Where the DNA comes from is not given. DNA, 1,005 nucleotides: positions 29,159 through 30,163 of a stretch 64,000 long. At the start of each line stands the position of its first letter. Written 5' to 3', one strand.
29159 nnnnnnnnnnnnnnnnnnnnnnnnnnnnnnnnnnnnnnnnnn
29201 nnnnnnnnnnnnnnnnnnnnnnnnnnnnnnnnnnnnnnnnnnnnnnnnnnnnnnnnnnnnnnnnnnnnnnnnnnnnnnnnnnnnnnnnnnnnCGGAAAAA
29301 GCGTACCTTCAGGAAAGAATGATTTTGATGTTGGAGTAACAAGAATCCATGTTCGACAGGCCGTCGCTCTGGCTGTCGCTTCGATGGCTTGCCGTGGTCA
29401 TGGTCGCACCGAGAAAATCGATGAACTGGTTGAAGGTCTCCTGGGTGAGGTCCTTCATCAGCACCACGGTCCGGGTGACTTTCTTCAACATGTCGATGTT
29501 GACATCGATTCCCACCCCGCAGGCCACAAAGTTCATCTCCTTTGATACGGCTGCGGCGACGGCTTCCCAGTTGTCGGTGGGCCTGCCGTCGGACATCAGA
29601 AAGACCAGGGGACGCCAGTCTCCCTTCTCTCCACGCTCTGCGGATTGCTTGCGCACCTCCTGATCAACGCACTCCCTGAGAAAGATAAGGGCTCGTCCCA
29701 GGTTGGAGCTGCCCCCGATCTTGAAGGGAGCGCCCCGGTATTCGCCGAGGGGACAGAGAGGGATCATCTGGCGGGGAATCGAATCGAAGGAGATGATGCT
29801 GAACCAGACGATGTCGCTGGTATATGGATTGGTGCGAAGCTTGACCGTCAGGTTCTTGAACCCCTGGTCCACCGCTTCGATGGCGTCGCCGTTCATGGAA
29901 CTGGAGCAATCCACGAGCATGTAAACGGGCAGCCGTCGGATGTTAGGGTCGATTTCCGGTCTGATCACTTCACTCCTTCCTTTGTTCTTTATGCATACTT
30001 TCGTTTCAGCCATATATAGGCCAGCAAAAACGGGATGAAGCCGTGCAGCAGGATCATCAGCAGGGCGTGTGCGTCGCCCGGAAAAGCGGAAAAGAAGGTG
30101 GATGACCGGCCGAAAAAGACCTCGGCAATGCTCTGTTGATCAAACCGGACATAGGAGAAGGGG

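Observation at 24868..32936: Six-gene operon coupling an atypical kinase and a TerY-like vWA protein to an FHA-gated ABCG-type exporter and Ig/PEGA envelope proteins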

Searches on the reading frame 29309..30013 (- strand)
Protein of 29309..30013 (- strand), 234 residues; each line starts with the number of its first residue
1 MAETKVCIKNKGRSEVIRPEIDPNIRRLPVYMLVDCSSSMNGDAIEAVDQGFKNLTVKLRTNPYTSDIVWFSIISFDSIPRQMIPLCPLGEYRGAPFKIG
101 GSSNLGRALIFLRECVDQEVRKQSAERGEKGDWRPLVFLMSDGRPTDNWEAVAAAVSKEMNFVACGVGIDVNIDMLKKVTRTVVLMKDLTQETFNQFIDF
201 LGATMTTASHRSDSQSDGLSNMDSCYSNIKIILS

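Call 4: search_protein_families(library=pfam, proteins=[window:29309-30013:-], max_evalue=0.1)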
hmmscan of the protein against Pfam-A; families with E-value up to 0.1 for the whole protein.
window:29309-30013:- (234 aa): 3 families
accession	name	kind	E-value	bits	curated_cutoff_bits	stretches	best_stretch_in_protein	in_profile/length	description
PF00092.34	VWA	-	3e-07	31.3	23.8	1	30-179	2-150/174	von Willebrand factor type A domain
PF13519.12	VWA_2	-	0.0015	19.6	27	1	31-143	2-106/107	von Willebrand factor type A domain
PF13768.12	VWA_3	-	0.0032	18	27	0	129-181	92-147/155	von Willebrand factor type A domain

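Call 5: search_protein_families(library=ncbifam, proteins=[window:29309-30013:-], max_evalue=0.1)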
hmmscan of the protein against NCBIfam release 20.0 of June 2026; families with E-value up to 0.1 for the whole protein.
window:29309-30013:- (234 aa): 0 families

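Call 6: search_protein_families(library=padloc, proteins=[window:29309-30013:-], max_evalue=0.01)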
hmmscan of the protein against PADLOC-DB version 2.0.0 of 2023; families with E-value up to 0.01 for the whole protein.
window:29309-30013:- (234 aa): 0 families

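Call 56: search_dna_similar(query=window:29309-30013:-, collection=plasmids, mode=protein, max_rows=15, max_evalue=1e-8)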
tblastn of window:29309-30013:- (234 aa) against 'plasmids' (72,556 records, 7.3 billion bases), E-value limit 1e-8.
Records with a match: 2268; places in all: 6762; records where one place covers at least 80% of the query: 2222.
Best place of each record, by identity: <60% 2268.
By first word of the organism name: Klebsiella 989; Escherichia 433; Enterobacter 350; Salmonella 350; Citrobacter 65; Raoultella 20; Leclercia 14; Serratia 7; Pseudomonas 6; Shigella 3; and 24 more.
By predicted mobility (MOB-suite, as given by PLSDB): conjugative 1540; non-mobilizable 692; mobilizable 36.
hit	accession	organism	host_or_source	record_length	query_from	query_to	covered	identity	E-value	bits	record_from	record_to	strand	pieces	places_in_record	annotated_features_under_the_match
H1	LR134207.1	Klebsiella pneumoniae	sputum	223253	24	225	86%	39.1%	1e-39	151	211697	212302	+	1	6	tellurium resistance protein TerY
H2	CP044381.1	Klebsiella pneumoniae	Homo sapiens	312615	24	225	86%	39.1%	1e-39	151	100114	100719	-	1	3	VWA domain-containing protein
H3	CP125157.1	Klebsiella pneumoniae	-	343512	24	225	86%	38.6%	1e-38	149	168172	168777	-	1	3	none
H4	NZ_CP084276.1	Caballeronia grimmiae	Leptoglossus zonatus,Cell culture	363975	24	233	90%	36.9%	4e-39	150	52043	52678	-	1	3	VWA domain-containing protein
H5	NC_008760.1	Polaromonas naphthalenivorans CJ2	-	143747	24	221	85%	39.0%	3e-30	125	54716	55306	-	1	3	VWA domain-containing protein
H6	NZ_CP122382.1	Klebsiella pneumoniae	Homo sapiens,clinical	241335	24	214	82%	39.8%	6e-39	150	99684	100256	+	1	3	VWA domain-containing protein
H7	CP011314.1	Klebsiella pneumoniae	Homo sapiens,cell culture,blood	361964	24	214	82%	39.8%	6e-39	150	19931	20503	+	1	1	cobaltochelatase subunit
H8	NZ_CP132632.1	Klebsiella pneumoniae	Homo sapiens,Surveillance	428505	24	214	82%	39.8%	8e-39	149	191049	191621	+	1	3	VWA domain-containing protein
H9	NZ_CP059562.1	Conchiformibius steedae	dog,whole organism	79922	24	223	85%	37.6%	8e-35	137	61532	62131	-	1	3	VWA domain-containing protein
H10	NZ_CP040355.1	Klebsiella pneumoniae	Homo sapiens,whole organism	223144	24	214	82%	39.3%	9e-38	146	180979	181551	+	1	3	VWA domain-containing protein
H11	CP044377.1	Klebsiella pneumoniae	Homo sapiens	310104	24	214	82%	39.3%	9e-38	146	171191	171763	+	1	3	VWA domain-containing protein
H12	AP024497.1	Enterobacter cloacae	Canis lupus familiaris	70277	17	221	88%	36.5%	5e-32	129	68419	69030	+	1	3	tellurium resistance protein TerY | tellurium resistance protein TerX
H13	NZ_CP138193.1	Enterobacter roggenkampii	-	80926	17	221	88%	36.5%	5e-32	129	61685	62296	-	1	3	VWA domain-containing protein | TerD family protein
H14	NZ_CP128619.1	Enterobacter roggenkampii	Homo sapiens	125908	17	221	88%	36.5%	5e-32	129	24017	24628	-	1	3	VWA domain-containing protein | TerD family protein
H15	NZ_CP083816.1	Enterobacter asburiae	Homo sapiens,sputum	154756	17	221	88%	36.5%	5e-32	129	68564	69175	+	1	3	VWA domain-containing protein | TerD family protein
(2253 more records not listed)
